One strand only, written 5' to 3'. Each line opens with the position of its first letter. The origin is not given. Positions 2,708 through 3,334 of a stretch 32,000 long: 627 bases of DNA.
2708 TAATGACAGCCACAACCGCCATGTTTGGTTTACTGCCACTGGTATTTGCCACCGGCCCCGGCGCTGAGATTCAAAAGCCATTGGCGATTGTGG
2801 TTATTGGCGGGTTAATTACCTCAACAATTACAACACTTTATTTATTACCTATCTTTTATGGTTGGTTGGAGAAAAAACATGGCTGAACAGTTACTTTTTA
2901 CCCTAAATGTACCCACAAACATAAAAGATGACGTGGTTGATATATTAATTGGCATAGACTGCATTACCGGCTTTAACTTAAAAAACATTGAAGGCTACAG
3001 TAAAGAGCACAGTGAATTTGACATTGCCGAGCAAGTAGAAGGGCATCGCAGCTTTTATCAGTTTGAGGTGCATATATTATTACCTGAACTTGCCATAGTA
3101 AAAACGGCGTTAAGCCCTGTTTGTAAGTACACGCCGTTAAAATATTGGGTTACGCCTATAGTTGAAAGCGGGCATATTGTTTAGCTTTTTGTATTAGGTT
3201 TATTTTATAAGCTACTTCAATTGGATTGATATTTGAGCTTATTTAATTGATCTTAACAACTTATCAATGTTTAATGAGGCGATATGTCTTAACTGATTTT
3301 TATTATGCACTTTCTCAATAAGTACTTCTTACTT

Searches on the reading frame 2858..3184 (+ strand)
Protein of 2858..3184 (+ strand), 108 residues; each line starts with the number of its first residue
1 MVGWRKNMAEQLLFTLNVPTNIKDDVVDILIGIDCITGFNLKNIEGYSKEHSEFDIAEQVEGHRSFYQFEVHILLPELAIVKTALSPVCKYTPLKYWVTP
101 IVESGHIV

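Call 55: search_protein_families(library=pfam, proteins=[window:2858-3184:+])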
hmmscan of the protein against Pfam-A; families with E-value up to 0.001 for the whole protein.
window:2858-3184:+ (108 aa): 1 family
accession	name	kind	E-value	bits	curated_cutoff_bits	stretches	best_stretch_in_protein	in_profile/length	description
PF11582.13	DUF3240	-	4.2e-19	68.9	21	1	9-107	2-101/102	Protein of unknown function (DUF3240)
